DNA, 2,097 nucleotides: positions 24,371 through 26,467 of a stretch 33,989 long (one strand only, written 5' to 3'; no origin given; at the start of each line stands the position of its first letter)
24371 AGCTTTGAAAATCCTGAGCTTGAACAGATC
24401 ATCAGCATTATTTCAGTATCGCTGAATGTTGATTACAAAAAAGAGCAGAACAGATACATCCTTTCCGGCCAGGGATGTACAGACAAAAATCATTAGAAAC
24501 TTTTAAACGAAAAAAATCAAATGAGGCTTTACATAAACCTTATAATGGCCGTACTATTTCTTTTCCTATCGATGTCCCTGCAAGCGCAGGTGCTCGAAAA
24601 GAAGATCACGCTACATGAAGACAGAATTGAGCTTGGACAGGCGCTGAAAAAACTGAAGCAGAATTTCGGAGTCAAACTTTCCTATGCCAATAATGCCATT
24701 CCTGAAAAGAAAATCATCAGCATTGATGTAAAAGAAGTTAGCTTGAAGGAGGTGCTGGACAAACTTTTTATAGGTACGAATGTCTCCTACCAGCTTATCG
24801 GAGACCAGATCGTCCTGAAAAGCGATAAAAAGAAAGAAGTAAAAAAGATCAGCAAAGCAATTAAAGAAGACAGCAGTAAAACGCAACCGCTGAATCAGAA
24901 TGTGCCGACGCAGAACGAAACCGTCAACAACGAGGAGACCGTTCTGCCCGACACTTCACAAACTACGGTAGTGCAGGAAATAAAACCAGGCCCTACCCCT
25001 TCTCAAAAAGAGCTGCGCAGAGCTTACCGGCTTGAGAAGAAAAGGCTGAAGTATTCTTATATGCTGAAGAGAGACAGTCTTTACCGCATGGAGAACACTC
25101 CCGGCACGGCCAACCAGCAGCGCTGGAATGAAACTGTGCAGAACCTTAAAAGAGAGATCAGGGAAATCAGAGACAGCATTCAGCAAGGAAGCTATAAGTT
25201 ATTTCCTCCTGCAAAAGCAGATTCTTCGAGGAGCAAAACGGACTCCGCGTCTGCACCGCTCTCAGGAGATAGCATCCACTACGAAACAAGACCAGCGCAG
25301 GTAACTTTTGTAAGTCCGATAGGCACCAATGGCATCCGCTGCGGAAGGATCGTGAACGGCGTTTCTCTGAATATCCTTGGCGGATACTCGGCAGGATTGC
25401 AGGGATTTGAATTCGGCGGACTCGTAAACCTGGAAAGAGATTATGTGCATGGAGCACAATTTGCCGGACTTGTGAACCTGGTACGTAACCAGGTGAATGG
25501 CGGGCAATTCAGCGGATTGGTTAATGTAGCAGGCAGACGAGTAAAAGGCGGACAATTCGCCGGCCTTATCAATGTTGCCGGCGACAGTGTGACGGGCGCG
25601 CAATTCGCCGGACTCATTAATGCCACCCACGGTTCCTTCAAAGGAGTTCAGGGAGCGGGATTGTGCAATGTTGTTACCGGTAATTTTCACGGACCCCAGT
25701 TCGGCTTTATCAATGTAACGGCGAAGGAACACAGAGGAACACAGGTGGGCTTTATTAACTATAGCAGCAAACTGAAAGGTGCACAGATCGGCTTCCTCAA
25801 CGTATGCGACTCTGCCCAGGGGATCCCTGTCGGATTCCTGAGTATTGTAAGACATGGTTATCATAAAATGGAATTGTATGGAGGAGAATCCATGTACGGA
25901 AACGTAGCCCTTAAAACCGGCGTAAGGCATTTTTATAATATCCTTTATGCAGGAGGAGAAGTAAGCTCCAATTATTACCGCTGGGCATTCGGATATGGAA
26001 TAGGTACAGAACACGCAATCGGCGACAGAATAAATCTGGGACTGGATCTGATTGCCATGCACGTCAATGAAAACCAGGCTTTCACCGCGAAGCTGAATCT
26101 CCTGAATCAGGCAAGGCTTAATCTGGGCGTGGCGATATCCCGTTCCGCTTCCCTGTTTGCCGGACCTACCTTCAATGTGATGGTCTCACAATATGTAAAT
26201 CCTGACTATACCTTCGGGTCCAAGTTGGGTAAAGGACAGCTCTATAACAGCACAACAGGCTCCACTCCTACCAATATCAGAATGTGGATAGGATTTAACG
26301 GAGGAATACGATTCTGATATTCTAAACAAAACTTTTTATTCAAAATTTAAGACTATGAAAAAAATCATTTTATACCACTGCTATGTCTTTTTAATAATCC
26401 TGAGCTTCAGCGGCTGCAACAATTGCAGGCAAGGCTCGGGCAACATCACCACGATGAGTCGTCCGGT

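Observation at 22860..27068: ECF sigma / FecR operon whose STN-bearing third gene is not a TonB-dependent transducer: candidate non-canonical cell-surface signalling module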

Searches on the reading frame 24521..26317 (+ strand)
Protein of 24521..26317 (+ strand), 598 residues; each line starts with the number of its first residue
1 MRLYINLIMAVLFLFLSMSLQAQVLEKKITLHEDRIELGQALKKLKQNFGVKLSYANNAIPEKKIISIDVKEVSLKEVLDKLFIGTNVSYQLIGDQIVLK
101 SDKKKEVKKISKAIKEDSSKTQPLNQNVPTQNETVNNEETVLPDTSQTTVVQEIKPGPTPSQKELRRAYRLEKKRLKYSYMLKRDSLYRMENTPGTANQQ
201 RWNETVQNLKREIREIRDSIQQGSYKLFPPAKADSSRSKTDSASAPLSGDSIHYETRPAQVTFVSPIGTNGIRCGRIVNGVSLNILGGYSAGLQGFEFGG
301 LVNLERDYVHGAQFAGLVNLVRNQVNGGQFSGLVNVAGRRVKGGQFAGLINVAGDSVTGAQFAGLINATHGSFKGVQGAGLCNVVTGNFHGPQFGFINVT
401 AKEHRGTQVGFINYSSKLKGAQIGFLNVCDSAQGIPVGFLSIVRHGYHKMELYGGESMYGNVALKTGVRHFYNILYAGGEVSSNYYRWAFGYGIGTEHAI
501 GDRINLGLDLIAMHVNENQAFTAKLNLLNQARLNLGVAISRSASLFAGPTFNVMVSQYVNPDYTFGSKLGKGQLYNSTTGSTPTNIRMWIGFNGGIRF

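Call 3: search_protein_families(library=pfam, proteins=[window:24521-26317:+], max_evalue=1)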
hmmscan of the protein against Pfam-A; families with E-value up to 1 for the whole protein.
window:24521-26317:+ (598 aa): 3 families
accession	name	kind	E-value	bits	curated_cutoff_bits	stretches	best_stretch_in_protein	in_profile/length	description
PF07660.19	STN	-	5.4e-09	36.1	28.4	1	53-100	3-50/52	Secretin and TonB N terminus short domain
PF16344.10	FecR_C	-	7.2e-05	23.2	24.4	1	37-98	8-69/70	FecR, C-terminal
PF04596.17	Pox_F15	-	0.028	14.7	25.7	1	56-132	35-115/137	Poxvirus protein F15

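Call 4: search_protein_families(library=ncbifam, proteins=[window:24521-26317:+], max_evalue=1)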
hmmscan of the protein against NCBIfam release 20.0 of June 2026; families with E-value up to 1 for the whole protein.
window:24521-26317:+ (598 aa): 3 families
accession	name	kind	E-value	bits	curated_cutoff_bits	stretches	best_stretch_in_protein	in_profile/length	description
NF047436.1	LA_2272_repeat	domain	2.1e-11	43.4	25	1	406-430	3-28/30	LA_2272 family surface repeat-containing protein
NF047437.1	VC2662_fam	equivalog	4.6e-06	26.2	140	1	325-441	42-156/187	VC2662 family protein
NF033885.1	conj_TraP_IncI1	equivalog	0.52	10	135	1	126-253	42-170/217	conjugal transfer protein TraP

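Call 5: find_homologous_proteins(query=window:24521-26317:+)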
Query window:24521-26317:+ (598 aa): 704 proteins with E <= 0.001 among 8000 candidates; the best 120 are listed.
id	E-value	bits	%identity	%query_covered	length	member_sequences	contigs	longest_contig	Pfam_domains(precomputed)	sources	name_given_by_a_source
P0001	0.0e+0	1320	100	99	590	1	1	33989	PF16344.11,PF07660.20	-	-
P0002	1.5e-283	960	69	100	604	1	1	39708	PF07660.20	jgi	jgi:hypothetical protein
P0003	6.9e-278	942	68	100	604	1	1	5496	PF07660.20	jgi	jgi:hypothetical protein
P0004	6.4e-271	919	68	100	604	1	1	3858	PF16344.11,PF07660.20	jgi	jgi:hypothetical protein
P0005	1.8e-191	656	50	100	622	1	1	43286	PF07660.20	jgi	jgi:hypothetical protein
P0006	2.2e-180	620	49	100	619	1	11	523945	PF16344.11,PF07660.20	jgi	jgi:hypothetical protein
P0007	7.4e-156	539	43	100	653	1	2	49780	PF16344.11,PF07660.20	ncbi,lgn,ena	-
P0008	1.3e-128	449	39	100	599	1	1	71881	PF16344.11,PF07660.20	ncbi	ncbi:MAG: DUF4974 domain-containing protein [Bacteroidota bacterium]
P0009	2.7e-127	444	38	100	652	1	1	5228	PF07660.20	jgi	jgi:hypothetical protein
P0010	6.4e-126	440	38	99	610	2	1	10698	PF16344.11,PF07660.20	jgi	jgi:hypothetical protein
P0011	1.4e-125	439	39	100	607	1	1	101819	PF07660.20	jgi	jgi:hypothetical protein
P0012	7.7e-125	436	39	99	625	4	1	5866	PF16344.11,PF07660.20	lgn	-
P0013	1.3e-124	435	38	99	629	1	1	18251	PF16344.11,PF07660.20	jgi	jgi:hypothetical protein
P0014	2.7e-124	434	38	100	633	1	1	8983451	PF07660.20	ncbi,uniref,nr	ncbi:hypothetical protein GXP67_34200 [Rhodocytophaga rosea]|uniref:Secretin/TonB short N-terminal d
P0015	2.8e-124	434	39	97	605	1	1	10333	PF07660.20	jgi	jgi:hypothetical protein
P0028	1.3e-113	399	38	93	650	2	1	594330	PF16344.11,PF07660.20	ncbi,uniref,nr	ncbi:hypothetical protein MYP_2541 [Sporocytophaga myxococcoides]|uniref:Secretin/TonB short N-termi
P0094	2.8e-74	269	41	58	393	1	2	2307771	-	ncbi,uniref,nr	ncbi:hypothetical protein [Larkinella terrae]|uniref:Uncharacterized protein n=1 Tax=Larkinella terr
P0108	5.0e-73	265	29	97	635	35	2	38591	PF13715.13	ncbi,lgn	-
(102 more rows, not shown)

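Call 6: search_solved_structures(query=window:24521-26317:+, max_evalue=10, show_alignments=3)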
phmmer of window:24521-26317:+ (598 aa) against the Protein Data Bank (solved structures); distinct sequences matched with E-value up to 10: 3.
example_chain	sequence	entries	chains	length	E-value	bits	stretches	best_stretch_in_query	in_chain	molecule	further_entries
5tvl_A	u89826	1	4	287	1.1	11.5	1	28-156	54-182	Foldase protein PrsA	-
1l8d_A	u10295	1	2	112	1.3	11.2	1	23-116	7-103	DNA double-strand break repair rad50 ATPase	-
6zff_A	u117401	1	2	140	3.2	9.9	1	23-116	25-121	DNA double-strand break repair Rad50 ATPase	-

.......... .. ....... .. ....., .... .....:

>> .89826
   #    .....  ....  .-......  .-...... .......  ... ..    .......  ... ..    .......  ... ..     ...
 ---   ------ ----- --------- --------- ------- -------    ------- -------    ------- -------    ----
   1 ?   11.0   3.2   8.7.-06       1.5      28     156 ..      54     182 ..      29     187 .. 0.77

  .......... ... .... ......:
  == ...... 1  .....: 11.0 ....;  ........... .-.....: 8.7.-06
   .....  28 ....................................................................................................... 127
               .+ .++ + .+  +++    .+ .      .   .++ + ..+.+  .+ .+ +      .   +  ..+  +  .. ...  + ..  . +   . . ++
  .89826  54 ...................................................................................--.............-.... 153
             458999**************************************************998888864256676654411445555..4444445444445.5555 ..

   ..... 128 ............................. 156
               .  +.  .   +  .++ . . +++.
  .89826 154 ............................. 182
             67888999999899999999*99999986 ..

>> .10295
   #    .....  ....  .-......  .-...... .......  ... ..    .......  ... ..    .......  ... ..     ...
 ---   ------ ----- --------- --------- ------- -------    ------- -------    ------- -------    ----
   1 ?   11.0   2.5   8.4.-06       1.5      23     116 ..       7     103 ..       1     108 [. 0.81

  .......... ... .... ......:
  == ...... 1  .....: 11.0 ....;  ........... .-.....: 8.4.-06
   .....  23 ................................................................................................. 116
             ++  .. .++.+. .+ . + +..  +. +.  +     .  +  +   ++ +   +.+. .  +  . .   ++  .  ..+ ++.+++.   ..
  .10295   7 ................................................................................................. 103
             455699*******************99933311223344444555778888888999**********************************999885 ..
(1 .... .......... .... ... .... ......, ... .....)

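Call 8: find_related_loci(query=window:24521-26317:+, collection=genome_contigs, flank=8000)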
Query window:24521-26317:+ (598 aa) in genome_contigs; peptide patterns used: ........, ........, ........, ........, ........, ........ (x = any residue, [..] = any of these).
270 stretches matched a pattern, but none encodes a relative of the query by tblastn (E <= 1e-3).

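Call 11: find_encoding_contigs(protein=P0014, flank=6000, max_places=2)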
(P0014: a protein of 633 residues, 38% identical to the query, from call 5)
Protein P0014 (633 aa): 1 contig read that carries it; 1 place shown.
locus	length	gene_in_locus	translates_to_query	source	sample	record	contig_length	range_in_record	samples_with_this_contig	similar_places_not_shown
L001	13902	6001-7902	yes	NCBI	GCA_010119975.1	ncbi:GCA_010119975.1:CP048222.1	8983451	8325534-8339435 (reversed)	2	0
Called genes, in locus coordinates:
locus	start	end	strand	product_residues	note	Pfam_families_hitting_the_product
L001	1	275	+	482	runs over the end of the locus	PF00180:Iso_dh, PF18324:Isocitrate_DH_C_bact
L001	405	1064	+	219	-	PF13505:OMP_b-brl, PF13568:OMP_b-brl_2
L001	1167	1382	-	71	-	-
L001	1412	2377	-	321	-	PF01073:3Beta_HSD, PF01370:Epimerase, PF02719:Polysacc_synt_2 (weak), PF04321:RmlD_sub_bind, PF16363:GDP_Man_Dehyd, PF07993:NAD_binding_4 (weak)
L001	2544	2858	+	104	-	-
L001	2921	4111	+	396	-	PF00155:Aminotran_1_2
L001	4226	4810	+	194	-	PF13302:Acetyltransf_3, PF13420:Acetyltransf_4, PF00583:Acetyltransf_1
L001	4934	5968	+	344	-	PF04773:FecR, PF16344:FecR_C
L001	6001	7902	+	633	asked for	PF07660:STN (weak)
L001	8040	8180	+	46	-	-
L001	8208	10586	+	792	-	PF07715:Plug (faint), PF13620:CarboxypepD_reg, PF13715:CarbopepD_reg_2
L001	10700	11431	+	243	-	PF10988:DUF2807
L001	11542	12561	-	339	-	PF01467:CTP_transf_like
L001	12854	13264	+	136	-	PF01242:PTPS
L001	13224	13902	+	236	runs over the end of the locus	PF01227:GTP_cyclohydroI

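Call 12: find_encoding_contigs(protein=P0006, flank=6000, max_places=2)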
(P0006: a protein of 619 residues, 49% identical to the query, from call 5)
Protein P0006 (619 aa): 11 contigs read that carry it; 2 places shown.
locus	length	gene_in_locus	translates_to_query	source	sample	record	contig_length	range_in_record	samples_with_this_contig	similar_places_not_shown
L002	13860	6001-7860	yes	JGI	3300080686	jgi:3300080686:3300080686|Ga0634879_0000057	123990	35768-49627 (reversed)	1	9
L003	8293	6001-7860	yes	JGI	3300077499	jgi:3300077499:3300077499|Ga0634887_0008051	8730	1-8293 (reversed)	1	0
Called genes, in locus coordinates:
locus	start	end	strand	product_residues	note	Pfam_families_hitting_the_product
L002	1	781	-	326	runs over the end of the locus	PF09925:DUF2157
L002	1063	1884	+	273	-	-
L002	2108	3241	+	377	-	PF00487:FA_desaturase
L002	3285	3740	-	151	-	-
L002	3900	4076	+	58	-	-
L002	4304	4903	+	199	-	PF04542:Sigma70_r2, PF08281:Sigma70_r4_2, PF04545:Sigma70_r4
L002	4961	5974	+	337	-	PF04773:FecR, PF16344:FecR_C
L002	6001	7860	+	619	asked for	PF16344:FecR_C (faint), PF07660:STN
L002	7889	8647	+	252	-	PF10988:DUF2807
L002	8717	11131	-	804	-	PF14870:PSII_BNR, PF02012:BNR (faint), PF15902:Sortilin-Vps10 (faint), PF14870:PSII_BNR, PF18962:Por_Secre_tail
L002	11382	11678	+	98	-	-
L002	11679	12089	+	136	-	-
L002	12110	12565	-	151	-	PF01641:SelR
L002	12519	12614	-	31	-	-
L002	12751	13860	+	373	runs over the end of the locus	PF01637:ATPase_2, PF13173:AAA_14 (faint), PF13401:AAA_22, PF07693:KAP_NTPase (weak)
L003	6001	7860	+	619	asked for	PF16344:FecR_C (faint), PF07660:STN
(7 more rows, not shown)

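Call 13: find_encoding_contigs(protein=P0028, flank=6000, max_places=2)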
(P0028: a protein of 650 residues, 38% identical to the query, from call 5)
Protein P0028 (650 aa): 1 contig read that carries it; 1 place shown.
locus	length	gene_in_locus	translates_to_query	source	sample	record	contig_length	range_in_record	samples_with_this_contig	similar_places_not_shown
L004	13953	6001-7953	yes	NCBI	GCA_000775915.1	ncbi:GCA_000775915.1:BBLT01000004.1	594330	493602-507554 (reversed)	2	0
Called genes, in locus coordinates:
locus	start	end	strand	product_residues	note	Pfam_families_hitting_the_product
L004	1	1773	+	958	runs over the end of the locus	PF19081:Ig_7, PF18962:Por_Secre_tail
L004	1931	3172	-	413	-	PF00109:ketoacyl-synt, PF00108:Thiolase_N (faint), PF02801:Ketoacyl-synt_C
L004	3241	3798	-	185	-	PF00440:TetR_N, PF16925:TetR_C_13 (faint)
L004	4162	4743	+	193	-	PF07638:Sigma70_ECF (weak), PF04542:Sigma70_r2, PF08281:Sigma70_r4_2, PF04545:Sigma70_r4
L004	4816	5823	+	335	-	PF04773:FecR, PF16344:FecR_C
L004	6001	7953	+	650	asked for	PF07660:STN, PF16344:FecR_C (weak)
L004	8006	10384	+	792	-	PF13620:CarboxypepD_reg, PF13715:CarbopepD_reg_2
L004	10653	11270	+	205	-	PF04326:SLFN_AlbA_2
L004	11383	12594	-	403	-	PF01053:Cys_Met_Meta_PP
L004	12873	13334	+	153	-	-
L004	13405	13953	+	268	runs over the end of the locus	-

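Call 15: find_encoding_contigs(protein=P0108, flank=6000, max_places=2)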
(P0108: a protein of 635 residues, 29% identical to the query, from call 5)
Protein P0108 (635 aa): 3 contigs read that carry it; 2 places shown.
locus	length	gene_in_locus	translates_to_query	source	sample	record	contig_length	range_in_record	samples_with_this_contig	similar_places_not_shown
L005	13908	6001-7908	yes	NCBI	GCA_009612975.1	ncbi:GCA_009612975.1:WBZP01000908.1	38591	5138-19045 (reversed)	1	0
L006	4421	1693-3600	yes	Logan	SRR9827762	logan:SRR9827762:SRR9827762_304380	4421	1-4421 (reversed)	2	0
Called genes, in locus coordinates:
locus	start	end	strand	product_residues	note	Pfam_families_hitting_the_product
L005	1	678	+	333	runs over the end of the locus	PF13354:Beta-lactamase2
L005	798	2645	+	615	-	PF18911:PKD_4 (weak), PF00801:PKD (weak), PF13585:CHU_C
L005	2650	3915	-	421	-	PF00270:DEAD, PF04851:ResIII, PF00271:Helicase_C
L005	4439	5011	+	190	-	PF07638:Sigma70_ECF (weak), PF04542:Sigma70_r2, PF08281:Sigma70_r4_2, PF04545:Sigma70_r4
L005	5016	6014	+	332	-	PF16220:DUF4880 (weak), PF04773:FecR, PF16344:FecR_C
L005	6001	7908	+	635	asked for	PF13715:CarbopepD_reg_2 (weak)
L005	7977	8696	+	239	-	PF10988:DUF2807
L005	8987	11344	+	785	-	PF13620:CarboxypepD_reg, PF13715:CarbopepD_reg_2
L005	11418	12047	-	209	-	PF01386:Ribosomal_L25p, PF14693:Ribosomal_TL5_C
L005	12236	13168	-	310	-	PF13793:Pribosyltran_N, PF00156:Pribosyltran, PF14572:Pribosyl_synth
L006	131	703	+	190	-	PF07638:Sigma70_ECF (weak), PF04542:Sigma70_r2, PF08281:Sigma70_r4_2, PF04545:Sigma70_r4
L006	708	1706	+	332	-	PF16220:DUF4880 (weak), PF04773:FecR, PF16344:FecR_C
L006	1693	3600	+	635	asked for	PF13715:CarbopepD_reg_2 (weak)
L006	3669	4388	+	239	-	PF10988:DUF2807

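Call 16: find_encoding_contigs(protein=P0094, flank=6000, max_places=2)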
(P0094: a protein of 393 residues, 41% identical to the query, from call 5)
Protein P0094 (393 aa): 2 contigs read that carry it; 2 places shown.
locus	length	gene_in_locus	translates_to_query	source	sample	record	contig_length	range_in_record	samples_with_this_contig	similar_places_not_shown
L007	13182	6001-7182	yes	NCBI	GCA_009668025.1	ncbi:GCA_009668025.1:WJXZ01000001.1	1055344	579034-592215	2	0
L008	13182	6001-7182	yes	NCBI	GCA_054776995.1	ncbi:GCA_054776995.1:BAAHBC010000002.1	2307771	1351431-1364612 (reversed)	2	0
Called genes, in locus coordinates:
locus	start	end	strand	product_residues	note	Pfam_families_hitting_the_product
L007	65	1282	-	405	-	PF00155:Aminotran_1_2, PF00266:Aminotran_5 (weak)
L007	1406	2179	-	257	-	PF00795:CN_hydrolase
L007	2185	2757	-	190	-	PF01327:Pep_deformylase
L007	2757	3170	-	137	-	PF03652:RuvX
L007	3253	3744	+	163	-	PF14803:Zn_ribbon_Nudix (weak), PF00293:NUDIX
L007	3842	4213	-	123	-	PF00903:Glyoxalase, PF12681:Glyoxalase_2 (faint)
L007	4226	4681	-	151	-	PF06445:GyrI-like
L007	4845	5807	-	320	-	PF08220:HTH_DeoR (weak), PF08279:HTH_11, PF19187:HTH_PafC (faint), PF13280:WYL, PF25583:WCX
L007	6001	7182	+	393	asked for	-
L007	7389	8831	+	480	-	-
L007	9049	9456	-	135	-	-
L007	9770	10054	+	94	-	PF12840:HTH_20, PF24034:DUF7343 (weak), PF01022:HTH_5, PF13412:HTH_24, PF01047:MarR (weak), PF09339:HTH_IclR (weak)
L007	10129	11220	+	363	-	PF00724:Oxidored_FMN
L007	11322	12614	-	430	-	PF22244:GCE_fung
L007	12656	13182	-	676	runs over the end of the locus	PF00144:Beta-lactamase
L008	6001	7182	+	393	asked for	-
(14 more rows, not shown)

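Call 19: predict_structure(alignment_id=A1)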
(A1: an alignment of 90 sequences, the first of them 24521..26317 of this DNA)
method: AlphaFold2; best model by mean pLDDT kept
length: 598 residues; sequences in the alignment: 90
mean_pLDDT: 84.0   pTM: 0.59
mean pLDDT of the five models: 84.0, 84.0, 83.9, 83.8, 83.5
residues with pLDDT >= 90: 402; 70-90: 74; 50-70: 32; < 50: 90
segments of 3 or more residues with pLDDT < 50: 106-155, 190-195, 219-251
pLDDT, mean of each block of 10 residues (from residue 1): 70 68 85 97 96 92 96 97 94 92 59 36 37 34 36 54 85 89 70 54 77 60 39 39 40 86 94 95 96 97 96 97 97 96 97 97 97 97 97 98 98 98 97 96 97 96 97 98 92 97 97 96 94 98 97 95 89 89 95 97
secondary structure, 60 per line:
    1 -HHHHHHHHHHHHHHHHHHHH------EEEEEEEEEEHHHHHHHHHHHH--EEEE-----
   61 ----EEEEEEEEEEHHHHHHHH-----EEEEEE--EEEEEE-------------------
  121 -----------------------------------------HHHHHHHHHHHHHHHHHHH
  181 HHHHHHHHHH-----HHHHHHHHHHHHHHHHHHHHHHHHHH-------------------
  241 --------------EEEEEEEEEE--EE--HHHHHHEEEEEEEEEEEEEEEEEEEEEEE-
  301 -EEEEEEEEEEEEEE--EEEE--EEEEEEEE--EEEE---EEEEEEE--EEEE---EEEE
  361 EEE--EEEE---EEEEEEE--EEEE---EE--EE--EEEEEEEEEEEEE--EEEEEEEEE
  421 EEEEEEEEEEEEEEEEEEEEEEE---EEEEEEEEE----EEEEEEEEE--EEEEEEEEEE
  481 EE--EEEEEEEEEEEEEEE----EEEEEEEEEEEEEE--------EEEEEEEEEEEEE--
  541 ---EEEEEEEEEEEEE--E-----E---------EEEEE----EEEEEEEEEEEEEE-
elements in order: H2-21 E28-37 H38-49 E52-55 E65-74 H75-82 E88-93 E96-101 H162-190 H196-221 E255-264 H271-276 E277-299 E302-315 E318-321 E324-331 E334-337 E341-347 E350-353 E357-363 E366-369 E373-379 E382-385 E397-409 E412-443 E447-455 E460-468 E471-482 E485-499 E504-517 E526-538 E544-556 E575-579 E584-597

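Call 23: fold_search(model_id=the predicted structure, library=pdb)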
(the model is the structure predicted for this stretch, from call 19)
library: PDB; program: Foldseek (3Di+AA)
matches with E <= 10: 747; with E <= 0.001: 0
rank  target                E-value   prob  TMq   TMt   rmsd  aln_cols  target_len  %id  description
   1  8wv0_B                6.6e-03  1.00  0.13  0.21   8.4       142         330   14  Outer membrane porin of Burkholderia pseudomallei (BpsOmp38) (released 2024-10-30)
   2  8jto                  9.6e-03  1.00  0.12  0.19   9.3       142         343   12  Outer membrane porin of Burkholderia pseudomallei (BpsOmp38) in complex with ceftazidime (released 2024-06-26)
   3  1k24                  1.3e-02  0.98  0.13  0.28  15.2       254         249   12  Crystal Structure of the OpcA Outer Membrane Adhesin/Invasin from Neisseria meningitidis (released 2002-03-27)
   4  9a2m_MODEL_1_A        1.4e-02  1.00  0.14  0.22   8.9       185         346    8  Model of E. coli OmpA by in-cell photo-crosslinking MS and deep learning (released 2023-02-24)
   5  1p4t                  2.6e-02  1.00  0.17  0.55   5.5       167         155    9  Crystal structure of Neisserial surface protein A (NspA) (released 2003-07-22)
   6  4ar0_MODEL_1_A        2.7e-02  1.00  0.11  0.46   2.4        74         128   18  N0 domain of Neisseria meningitidis Pilus assembly protein PilQ (released 2012-10-17)
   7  2x55                  2.7e-02  0.99  0.13  0.25   8.4       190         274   10  Yersinia Pestis Plasminogen Activator Pla (Native) (released 2010-07-28)
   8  9fzc_A                2.8e-02  0.98  0.14  0.37   8.0       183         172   10  Structure of OmpA-short in complex with nanobody Nb01 (released 2024-07-17)
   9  3qra                  3.0e-02  0.92  0.12  0.35   9.7       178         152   10  The crystal structure of Ail, the attachment invasion locus protein of Yersinia pestis (released 2011-11-23)
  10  9fzd_A                3.1e-02  0.94  0.13  0.33   9.6       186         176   10  Structure of OmpA-long in complex with nanobody Nb39 (released 2024-07-17)
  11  2vdf                  3.8e-02  0.93  0.13  0.30  13.7       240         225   13  Structure of the OpcA adhesion from Neisseria meningitidis determined by crystallization from the cubic mesophase (released 2007-10-23)
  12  9a34_MODEL_1_A        4.7e-02  0.97  0.13  0.22  12.2       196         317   10  Model of E. coli OmpT by in-cell photo-crosslinking MS and deep learning (released 2023-02-24)
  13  3ady                  5.2e-02  1.00  0.12  0.58   4.2        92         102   15  Crystal structure of DotD from Legionella (released 2010-11-03)
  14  3gp6                  5.5e-02  0.98  0.14  0.45   6.9       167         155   16  Crystal structure of PagP in SDS/MPD (released 2010-06-23)
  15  5mdo_A                5.7e-02  0.99  0.13  0.20   9.0       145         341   10  Crystal structure of in vitro folded Chitoporin VhChip from Vibrio harveyi (crystal form I) (released 2017-12-20)
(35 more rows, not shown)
